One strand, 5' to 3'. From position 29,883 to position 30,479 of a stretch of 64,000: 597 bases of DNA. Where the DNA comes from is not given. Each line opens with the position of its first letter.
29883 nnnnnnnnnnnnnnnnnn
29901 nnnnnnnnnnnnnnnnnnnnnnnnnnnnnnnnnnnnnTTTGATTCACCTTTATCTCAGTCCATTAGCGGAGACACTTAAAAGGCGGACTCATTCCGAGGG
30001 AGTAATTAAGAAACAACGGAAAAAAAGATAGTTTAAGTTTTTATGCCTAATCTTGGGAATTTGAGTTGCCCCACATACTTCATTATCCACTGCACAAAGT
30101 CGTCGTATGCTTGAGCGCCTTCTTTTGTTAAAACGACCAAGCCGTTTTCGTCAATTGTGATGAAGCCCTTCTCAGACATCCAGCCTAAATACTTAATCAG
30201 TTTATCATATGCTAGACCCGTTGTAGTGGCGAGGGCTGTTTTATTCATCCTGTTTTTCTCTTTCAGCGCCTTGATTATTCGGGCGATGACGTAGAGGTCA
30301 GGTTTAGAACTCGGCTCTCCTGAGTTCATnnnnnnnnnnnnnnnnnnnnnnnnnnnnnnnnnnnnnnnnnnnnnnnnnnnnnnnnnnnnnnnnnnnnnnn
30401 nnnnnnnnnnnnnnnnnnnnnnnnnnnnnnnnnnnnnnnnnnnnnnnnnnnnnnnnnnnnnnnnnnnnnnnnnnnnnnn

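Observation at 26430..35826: Seven copies of a palindromic box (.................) in front of every transcription unit of a 10-kb envelope/transport module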

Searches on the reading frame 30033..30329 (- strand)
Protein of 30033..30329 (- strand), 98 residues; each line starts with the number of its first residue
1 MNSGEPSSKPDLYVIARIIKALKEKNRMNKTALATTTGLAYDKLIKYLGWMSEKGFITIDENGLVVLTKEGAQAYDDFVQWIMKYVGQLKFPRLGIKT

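Call 11: search_protein_families(library=pfam, proteins=[window:30033-30329:-], max_evalue=0.01)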
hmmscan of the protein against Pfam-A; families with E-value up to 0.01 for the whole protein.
window:30033-30329:- (98 aa): 4 families
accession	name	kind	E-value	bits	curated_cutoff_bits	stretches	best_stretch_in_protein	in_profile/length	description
PF14947.12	HTH_45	-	1.5e-08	35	25.5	1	14-79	7-70/77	Winged helix-turn-helix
PF13412.12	HTH_24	-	0.001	19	21.9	1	17-58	7-48/48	Winged helix-turn-helix DNA-binding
PF24409.1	wHTH-PRTase_assc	-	0.0019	18.6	27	1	18-77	3-57/83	wHTH-PRTase associated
PF14277.12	DUF4364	-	0.0072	16.6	26.9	1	12-85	6-80/162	Domain of unknown function (DUF4364)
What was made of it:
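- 30033..30329 (-): 98-aa winged-helix protein (Pfam HTH_45), the proposed box-binding autoregulator. Pfam 35 bits against a cutoff of 25.5 (call 11).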

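Call 14: find_encoding_contigs(protein=window:30033-30329:-, flank=10000, max_places=10)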
Protein window:30033-30329:- (98 aa): no gene with exactly this product is on record in the collection.
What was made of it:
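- Tried and rejected: A look-up by exact protein sequence from the window failed (call 14).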

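Call 26: find_homologous_proteins(query=window:30033-30329:-, max_evalue=0.00001)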
Query window:30033-30329:- (98 aa): 397 proteins with E <= 0.00001 among 409 candidates; the best 120 are listed.
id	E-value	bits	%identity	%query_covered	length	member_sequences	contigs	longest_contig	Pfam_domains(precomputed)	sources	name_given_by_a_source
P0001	6.6e-58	210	100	100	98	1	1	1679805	PF14947.13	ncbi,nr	ncbi:MAG: hypothetical protein NWF04_06665 [Candidatus Bathyarchaeota archaeon]|nr:hypothetical prot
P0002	2.6e-55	202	95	100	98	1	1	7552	PF14947.13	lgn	-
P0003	5.0e-55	201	94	100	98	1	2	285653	PF14947.13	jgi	jgi:predicted transcriptional regulator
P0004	3.8e-50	186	87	100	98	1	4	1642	PF14947.13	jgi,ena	-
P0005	1.0e-49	184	85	100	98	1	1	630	PF14947.13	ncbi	-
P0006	1.1e-49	184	84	100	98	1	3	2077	PF14947.13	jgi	jgi:predicted transcriptional regulator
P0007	1.1e-49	184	84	100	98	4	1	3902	PF14947.13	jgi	jgi:predicted transcriptional regulator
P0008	1.7e-49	184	85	100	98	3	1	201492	PF14947.13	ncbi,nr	ncbi:MAG: hypothetical protein NWE96_07865 [Candidatus Bathyarchaeota archaeon]|nr:hypothetical prot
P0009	2.8e-49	183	84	100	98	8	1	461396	PF14947.13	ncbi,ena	-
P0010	3.1e-49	183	84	100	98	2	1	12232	PF14947.13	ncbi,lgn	-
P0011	4.4e-49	182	84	100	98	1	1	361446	PF14947.13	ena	-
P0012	6.1e-49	182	85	100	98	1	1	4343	PF14947.13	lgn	-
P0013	7.3e-49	182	83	100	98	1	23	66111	PF14947.13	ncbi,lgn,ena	-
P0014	8.7e-49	181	83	100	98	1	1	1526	PF14947.13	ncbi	-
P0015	1.0e-48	181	83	100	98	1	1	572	PF14947.13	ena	-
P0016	1.1e-48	181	82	100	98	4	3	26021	PF14947.13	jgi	-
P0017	1.2e-48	181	86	100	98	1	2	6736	PF14947.13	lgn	-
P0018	1.4e-48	181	85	100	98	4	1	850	PF14947.13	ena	-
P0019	2.1e-48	180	86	100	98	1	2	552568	PF14947.13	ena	-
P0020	2.2e-48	180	86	100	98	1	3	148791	PF14947.13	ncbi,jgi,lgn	jgi:predicted transcriptional regulator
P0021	3.6e-48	179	81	100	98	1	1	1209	PF14947.13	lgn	-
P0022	4.7e-48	179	83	100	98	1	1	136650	PF14947.13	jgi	jgi:predicted transcriptional regulator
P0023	5.1e-48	179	85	100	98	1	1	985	PF14947.13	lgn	-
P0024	7.1e-48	178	83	100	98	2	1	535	PF14947.13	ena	-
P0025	7.6e-48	178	82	100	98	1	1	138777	PF14947.13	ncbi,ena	-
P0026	7.8e-48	178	84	100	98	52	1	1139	PF14947.13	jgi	jgi:predicted transcriptional regulator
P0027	8.7e-48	178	82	100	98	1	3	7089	PF14947.13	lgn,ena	-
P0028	8.9e-48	178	83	100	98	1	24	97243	PF14947.13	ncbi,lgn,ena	ncbi:MAG: winged helix-turn-helix domain-containing protein [Candidatus Bathyarchaeia archaeon]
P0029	1.1e-47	178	83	100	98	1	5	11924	PF14947.13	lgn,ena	-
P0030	1.3e-47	178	83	100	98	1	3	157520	PF14947.13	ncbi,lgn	-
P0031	1.4e-47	177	84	100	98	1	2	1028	PF14947.13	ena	-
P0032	1.5e-47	177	84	100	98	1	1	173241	PF14947.13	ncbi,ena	-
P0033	1.5e-47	177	82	100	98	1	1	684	PF14947.13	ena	-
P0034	1.5e-47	177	81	100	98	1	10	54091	PF14947.13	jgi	jgi:predicted transcriptional regulator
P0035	1.5e-47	177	82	100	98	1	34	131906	PF14947.13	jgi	jgi:predicted transcriptional regulator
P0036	1.6e-47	177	86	100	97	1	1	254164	PF14947.13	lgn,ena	-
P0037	1.7e-47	177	83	100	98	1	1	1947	PF14947.13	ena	-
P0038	2.0e-47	177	83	100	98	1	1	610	PF14947.13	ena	-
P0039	2.1e-47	177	83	100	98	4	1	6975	PF14947.13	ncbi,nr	ncbi:MAG TPA: winged helix-turn-helix domain-containing protein [Candidatus Acidoferrales bacterium]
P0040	2.1e-47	177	82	100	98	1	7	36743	PF14947.13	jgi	jgi:predicted transcriptional regulator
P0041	2.3e-47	177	82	100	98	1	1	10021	PF14947.13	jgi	jgi:predicted transcriptional regulator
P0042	2.3e-47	177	83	100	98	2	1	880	PF14947.13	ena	-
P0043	2.7e-47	177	83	100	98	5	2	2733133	PF14947.13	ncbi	ncbi:MAG: winged helix-turn-helix domain-containing protein [Candidatus Bathyarchaeia archaeon]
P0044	2.7e-47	177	83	100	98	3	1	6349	PF14947.13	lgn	-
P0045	2.9e-47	176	82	100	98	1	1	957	PF14947.13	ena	-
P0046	3.3e-47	176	82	100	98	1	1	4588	PF14947.13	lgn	-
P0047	3.7e-47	176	84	100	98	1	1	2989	PF14947.13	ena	-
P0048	4.0e-47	176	82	100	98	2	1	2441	PF14947.13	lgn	-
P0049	4.2e-47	176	82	100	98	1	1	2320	PF14947.13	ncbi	-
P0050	4.3e-47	176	84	100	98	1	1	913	PF14947.13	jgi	jgi:predicted transcriptional regulator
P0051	4.5e-47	176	81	100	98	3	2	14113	PF14947.13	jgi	jgi:predicted transcriptional regulator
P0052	4.5e-47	176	82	100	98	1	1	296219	PF14947.13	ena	-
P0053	4.5e-47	176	82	100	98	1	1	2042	PF14947.13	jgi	jgi:predicted transcriptional regulator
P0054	5.6e-47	176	80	100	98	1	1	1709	PF14947.13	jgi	jgi:predicted transcriptional regulator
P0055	6.3e-47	175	81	100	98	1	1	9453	PF14947.13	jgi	jgi:predicted transcriptional regulator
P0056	6.4e-47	175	82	100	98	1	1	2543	PF14947.13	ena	-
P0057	7.0e-47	175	80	100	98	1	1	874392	PF14947.13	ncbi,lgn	-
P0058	7.2e-47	175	80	100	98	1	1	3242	PF14947.13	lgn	-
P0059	7.6e-47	175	81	100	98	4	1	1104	PF14947.13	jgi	jgi:predicted transcriptional regulator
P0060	7.7e-47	175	79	100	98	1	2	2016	PF14947.13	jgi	jgi:predicted transcriptional regulator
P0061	7.9e-47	175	81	100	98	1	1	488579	PF14947.13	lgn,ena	-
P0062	9.2e-47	175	80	100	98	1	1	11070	PF14947.13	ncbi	-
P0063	1.1e-46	175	81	100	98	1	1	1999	PF14947.13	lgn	-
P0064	1.1e-46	175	85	100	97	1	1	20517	PF14947.13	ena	-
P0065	1.3e-46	174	82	100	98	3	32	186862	PF14947.13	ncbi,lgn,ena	ncbi:MAG: winged helix-turn-helix domain-containing protein [Candidatus Bathyarchaeia archaeon]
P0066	1.4e-46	174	81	100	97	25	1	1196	PF14947.13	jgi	jgi:predicted transcriptional regulator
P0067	1.5e-46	174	80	100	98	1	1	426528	PF14947.13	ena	-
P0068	1.9e-46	174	82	100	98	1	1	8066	PF14947.13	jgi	jgi:predicted transcriptional regulator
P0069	1.9e-46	174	82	100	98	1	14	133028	PF14947.13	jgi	jgi:predicted transcriptional regulator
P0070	2.0e-46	174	81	100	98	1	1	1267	PF14947.13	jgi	jgi:predicted transcriptional regulator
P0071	2.1e-46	174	82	100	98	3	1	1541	PF14947.13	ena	-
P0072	2.1e-46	174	81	100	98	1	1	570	PF14947.13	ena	-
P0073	2.3e-46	174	81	100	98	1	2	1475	PF14947.13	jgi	jgi:predicted transcriptional regulator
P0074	2.3e-46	174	82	100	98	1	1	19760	PF14947.13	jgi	jgi:predicted transcriptional regulator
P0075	2.4e-46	173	80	100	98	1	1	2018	PF14947.13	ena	-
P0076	2.6e-46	173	82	100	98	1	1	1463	PF14947.13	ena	-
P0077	2.6e-46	173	81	99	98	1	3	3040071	PF14947.13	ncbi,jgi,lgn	ncbi:MAG: winged helix-turn-helix domain-containing protein [Candidatus Bathyarchaeia archaeon]|jgi:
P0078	2.9e-46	173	80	100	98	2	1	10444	PF14947.13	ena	-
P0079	3.6e-46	173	83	100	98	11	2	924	PF14947.13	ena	-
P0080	3.8e-46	173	79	100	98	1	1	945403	PF14947.13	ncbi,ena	-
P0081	3.9e-46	173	81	100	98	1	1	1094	PF14947.13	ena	-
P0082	3.9e-46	173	79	100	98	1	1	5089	PF14947.13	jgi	jgi:predicted transcriptional regulator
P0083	3.9e-46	173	81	100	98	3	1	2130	PF14947.13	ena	-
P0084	4.2e-46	173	79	100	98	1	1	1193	PF14947.13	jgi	-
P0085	4.8e-46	173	85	96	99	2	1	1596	PF14947.13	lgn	-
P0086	4.9e-46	172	81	100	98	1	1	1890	PF14947.13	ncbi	-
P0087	5.2e-46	172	82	100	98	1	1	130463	PF14947.13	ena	-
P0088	5.4e-46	172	81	100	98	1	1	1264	PF14947.13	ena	-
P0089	5.6e-46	172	81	100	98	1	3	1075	PF14947.13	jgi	-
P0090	6.1e-46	172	84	100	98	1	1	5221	PF14947.13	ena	-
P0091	7.4e-46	172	82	100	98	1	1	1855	PF14947.13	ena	-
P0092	7.4e-46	172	79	100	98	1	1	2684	PF14947.13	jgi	jgi:predicted transcriptional regulator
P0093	7.6e-46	172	81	100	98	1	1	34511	PF14947.13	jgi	jgi:predicted transcriptional regulator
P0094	7.9e-46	172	79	100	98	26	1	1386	PF14947.13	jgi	jgi:predicted transcriptional regulator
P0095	8.1e-46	172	81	100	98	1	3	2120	PF14947.13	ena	-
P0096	9.1e-46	172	81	100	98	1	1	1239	PF14947.13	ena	-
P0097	9.5e-46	172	80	100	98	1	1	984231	PF14947.13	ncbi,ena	-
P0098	1.0e-45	171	81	100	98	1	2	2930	PF14947.13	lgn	-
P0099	1.0e-45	171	80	100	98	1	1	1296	PF14947.13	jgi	jgi:predicted transcriptional regulator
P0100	1.1e-45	171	79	100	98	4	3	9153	PF14947.13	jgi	jgi:predicted transcriptional regulator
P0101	1.1e-45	171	79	100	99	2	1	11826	PF14947.13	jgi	jgi:predicted transcriptional regulator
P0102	1.3e-45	171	81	100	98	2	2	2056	PF14947.13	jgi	-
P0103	1.3e-45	171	81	100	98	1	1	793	PF14947.13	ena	-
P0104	1.4e-45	171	81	100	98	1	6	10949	PF14947.13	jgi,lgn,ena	-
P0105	1.5e-45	171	79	100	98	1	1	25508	PF14947.13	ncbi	ncbi:MAG: winged helix-turn-helix domain-containing protein [Candidatus Bathyarchaeia archaeon]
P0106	1.5e-45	171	79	100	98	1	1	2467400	PF14947.13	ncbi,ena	-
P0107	1.5e-45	171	82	100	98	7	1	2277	PF14947.13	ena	-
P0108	1.5e-45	171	80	100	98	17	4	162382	PF14947.13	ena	-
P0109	1.5e-45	171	78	100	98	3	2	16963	PF14947.13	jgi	jgi:predicted transcriptional regulator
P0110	1.5e-45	171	80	100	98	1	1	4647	PF14947.13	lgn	-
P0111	1.6e-45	171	80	100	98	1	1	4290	PF14947.13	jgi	-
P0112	1.6e-45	171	80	100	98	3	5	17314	PF14947.13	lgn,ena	-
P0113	1.6e-45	171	80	100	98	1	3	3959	PF14947.13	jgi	jgi:predicted transcriptional regulator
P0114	1.6e-45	171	80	100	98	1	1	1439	PF14947.13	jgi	jgi:predicted transcriptional regulator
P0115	2.0e-45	171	81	100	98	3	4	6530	PF14947.13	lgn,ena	-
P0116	2.0e-45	171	81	100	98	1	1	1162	PF14947.13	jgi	jgi:predicted transcriptional regulator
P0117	2.0e-45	171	83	100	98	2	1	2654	PF14947.13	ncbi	-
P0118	2.1e-45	170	79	100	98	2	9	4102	PF14947.13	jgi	-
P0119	2.1e-45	170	79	100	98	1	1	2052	PF14947.13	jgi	jgi:predicted transcriptional regulator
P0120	2.2e-45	170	79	100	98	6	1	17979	PF14947.13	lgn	-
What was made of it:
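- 30033..30329 (-): 397 homologues, nearly all 98 aa, in Bathyarchaeia (call 26).
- On Pfam HTH_45 (PF14947) winged-helix proteins [the 98-aa regulator]: Homologues carry a precomputed PF14947 annotation (call 26).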

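Call 27: search_solved_structures(query=window:30033-30329:-, max_evalue=1, show_alignments=2)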
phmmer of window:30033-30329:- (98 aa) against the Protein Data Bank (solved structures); distinct sequences matched with E-value up to 1: 6.
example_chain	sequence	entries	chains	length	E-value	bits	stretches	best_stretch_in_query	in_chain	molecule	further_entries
4mhe_A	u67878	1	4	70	0.21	15.1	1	61-91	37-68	C-C motif chemokine 18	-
4rs8_A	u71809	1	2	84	0.36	14.4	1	10-74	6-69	AspA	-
5k1y_C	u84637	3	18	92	0.41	14.2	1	10-74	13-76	AspA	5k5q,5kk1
5k5o_A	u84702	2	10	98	0.42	14.1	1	10-76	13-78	AspA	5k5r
2l02_A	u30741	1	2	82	0.85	13.2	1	17-72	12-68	Uncharacterized protein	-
7wnj_A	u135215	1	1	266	0.88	13.1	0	16-60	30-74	Core protein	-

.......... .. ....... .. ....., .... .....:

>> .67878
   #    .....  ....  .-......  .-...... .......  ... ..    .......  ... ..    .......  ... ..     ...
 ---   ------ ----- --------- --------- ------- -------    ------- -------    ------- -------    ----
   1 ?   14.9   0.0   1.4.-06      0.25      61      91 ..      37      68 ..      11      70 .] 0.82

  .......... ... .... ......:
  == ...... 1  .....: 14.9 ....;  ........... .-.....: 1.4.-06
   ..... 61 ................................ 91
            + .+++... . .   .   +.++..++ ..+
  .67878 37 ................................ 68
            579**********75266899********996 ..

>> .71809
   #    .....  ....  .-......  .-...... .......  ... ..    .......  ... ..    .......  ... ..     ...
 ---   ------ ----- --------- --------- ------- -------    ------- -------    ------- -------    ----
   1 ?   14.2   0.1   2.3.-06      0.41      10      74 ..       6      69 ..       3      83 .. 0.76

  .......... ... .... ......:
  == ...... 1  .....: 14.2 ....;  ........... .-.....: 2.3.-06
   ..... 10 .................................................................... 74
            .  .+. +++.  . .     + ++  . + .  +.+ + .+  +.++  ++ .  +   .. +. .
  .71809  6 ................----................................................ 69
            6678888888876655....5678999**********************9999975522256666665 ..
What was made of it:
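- On AspA-type centromere-binding proteins: E 0.36 by sequence (call 27).
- Closest known: AspA of Sulfolobus plasmid pNOB8, and Sso10a. Different: Sequence similarity is not significant (E 0.36, call 27).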

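Call 28: find_encoding_contigs(protein=P0003, flank=10000, max_places=4)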
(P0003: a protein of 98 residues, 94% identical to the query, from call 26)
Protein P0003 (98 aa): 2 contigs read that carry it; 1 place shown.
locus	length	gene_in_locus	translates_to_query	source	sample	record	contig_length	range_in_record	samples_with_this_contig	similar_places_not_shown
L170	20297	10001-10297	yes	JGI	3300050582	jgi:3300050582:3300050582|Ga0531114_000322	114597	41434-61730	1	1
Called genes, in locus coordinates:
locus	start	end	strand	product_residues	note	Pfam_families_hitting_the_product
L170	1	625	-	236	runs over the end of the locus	PF01926:MMR_HSR1, PF02421:FeoB_N, PF03193:RsgA_GTPase (faint), PF17910:FeoB_Cyto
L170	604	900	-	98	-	PF04023:FeoA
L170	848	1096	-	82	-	PF04023:FeoA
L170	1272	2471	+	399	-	PF01926:MMR_HSR1, PF16897:MMR_HSR1_Xtn, PF02824:TGS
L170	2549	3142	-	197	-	PF00177:Ribosomal_S7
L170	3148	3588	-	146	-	PF00164:Ribosom_S12_S23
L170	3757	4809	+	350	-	PF00989:PAS, PF08448:PAS_4, PF13426:PAS_9, PF08447:PAS_3, PF02518:HATPase_c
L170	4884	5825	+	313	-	-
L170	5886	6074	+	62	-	-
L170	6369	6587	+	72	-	-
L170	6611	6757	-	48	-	-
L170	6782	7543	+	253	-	PF02558:ApbA (faint), PF03807:F420_oxidored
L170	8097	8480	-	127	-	PF21082:MS_channel_3rd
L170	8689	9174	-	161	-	-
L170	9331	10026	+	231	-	-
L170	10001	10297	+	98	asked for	PF14947:HTH_45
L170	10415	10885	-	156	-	PF24038:DUF7347, PF12840:HTH_20 (weak)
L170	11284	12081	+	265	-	PF00005:ABC_tran, PF13304:AAA_21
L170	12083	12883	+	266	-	PF12679:ABC2_membrane_2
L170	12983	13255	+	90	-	PF25213:HVO_A0261_N (weak), PF01022:HTH_5, PF12840:HTH_20, PF14947:HTH_45 (weak), PF24033:DUF7342 (weak)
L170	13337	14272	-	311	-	PF14378:PAP2_3, PF01569:PAP2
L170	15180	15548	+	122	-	-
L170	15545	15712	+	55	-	-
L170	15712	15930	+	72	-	-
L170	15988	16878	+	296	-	PF01170:UPF0020 (faint), PF01555:N6_N4_Mtase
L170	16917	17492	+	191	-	-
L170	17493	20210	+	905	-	PF00069:Pkinase, PF07714:PK_Tyr_Ser-Thr (weak), PF24389:ORC-CDC6-like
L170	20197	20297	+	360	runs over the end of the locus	-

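Call 29: find_encoding_contigs(protein=P0002, flank=10000, max_places=4)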
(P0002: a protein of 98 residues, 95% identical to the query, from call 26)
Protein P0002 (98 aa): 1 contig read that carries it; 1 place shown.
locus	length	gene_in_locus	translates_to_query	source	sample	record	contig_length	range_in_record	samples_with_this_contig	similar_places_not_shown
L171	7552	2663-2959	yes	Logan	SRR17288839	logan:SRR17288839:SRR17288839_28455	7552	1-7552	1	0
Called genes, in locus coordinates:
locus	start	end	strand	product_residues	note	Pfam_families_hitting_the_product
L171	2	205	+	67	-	?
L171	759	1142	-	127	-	PF21082:MS_channel_3rd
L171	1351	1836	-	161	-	-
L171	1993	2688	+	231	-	-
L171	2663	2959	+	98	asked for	PF14947:HTH_45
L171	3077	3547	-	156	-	PF24038:DUF7347, PF12840:HTH_20 (weak)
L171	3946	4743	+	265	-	PF00005:ABC_tran, PF13304:AAA_21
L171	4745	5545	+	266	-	PF12679:ABC2_membrane_2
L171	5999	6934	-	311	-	PF14378:PAP2_3, PF01569:PAP2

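Call 34: find_encoding_contigs(protein=P0008, flank=10000, max_places=2)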
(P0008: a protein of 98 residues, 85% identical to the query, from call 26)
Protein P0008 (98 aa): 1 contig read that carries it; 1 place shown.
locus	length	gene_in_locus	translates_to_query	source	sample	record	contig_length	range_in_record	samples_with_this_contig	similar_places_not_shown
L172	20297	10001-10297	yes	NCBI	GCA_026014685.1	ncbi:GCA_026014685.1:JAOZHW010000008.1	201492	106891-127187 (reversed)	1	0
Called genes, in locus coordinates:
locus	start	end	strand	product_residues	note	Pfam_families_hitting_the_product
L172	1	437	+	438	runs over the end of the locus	PF00202:Aminotran_3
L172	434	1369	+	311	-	PF01379:Porphobil_deam, PF03900:Porphobil_deamC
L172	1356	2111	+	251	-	PF00590:TP_methylase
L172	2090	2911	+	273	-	PF02602:HEM4, PF24158:DUF7409 (faint)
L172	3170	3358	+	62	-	-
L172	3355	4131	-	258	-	-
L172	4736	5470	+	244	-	PF24038:DUF7347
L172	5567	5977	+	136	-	-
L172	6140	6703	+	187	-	PF09515:Thia_YuaJ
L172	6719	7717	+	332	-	PF00586:AIRS, PF02769:AIRS_C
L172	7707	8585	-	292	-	PF18030:Rimk_N (weak), PF14397:ATPgrasp_ST (faint), PF02655:ATP-grasp_3, PF08443:RimK, PF02955:GSH-S_ATP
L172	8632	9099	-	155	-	-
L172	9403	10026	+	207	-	-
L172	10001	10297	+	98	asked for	PF14947:HTH_45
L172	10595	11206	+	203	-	PF00005:ABC_tran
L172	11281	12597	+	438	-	PF12704:MacB_PCD, PF02687:FtsX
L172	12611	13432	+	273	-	-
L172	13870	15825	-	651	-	PF00122:E1-E2_ATPase, PF00702:Hydrolase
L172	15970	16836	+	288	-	-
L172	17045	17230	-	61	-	-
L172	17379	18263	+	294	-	PF04055:Radical_SAM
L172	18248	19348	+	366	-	PF00817:IMS, PF11798:IMS_HHH (weak), PF21999:IMS_HHH_1, PF11799:IMS_C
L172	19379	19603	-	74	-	-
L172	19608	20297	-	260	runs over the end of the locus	PF00672:HAMP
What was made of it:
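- Closest known: Bce-type peptide-antibiotic modules. Different: The ABC types vary: ABC-2 here, MacB/FtsX in L172 (call 34).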

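Call 35: find_encoding_contigs(protein=P0019, flank=10000, max_places=2)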
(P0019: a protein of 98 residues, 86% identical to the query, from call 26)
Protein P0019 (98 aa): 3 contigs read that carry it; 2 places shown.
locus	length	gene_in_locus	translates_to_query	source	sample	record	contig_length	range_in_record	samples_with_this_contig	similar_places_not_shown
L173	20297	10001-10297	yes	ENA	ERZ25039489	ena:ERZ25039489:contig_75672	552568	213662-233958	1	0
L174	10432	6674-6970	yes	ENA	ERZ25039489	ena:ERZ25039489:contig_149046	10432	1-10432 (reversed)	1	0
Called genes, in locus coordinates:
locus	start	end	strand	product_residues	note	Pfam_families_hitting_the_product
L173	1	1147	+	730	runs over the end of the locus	PF01855:POR_N, PF12837:Fer4_6 (faint), PF12838:Fer4_7 (faint), PF13187:Fer4_9 (faint), PF13247:Fer4_11, PF02775:TPP_enzyme_C, PF00037:Fer4 (weak), PF25160:LdpA_Fe-S-bd (weak), +2 more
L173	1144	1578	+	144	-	PF01558:POR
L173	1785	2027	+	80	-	-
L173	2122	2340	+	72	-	-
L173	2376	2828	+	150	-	-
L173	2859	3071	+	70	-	-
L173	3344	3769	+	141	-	PF02653:BPD_transp_2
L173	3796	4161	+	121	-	PF02653:BPD_transp_2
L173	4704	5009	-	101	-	-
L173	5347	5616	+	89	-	PF13622:4HBT_3 (weak), PF03061:4HBT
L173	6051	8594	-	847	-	PF13360:PQQ_2 (faint)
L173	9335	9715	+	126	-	-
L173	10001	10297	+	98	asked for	PF14947:HTH_45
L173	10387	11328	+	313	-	PF00005:ABC_tran, PF13304:AAA_21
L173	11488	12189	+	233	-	PF10920:DUF2705 (weak), PF12679:ABC2_membrane_2, PF12730:ABC2_membrane_4 (weak)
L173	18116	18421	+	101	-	PF14947:HTH_45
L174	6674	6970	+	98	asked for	PF14947:HTH_45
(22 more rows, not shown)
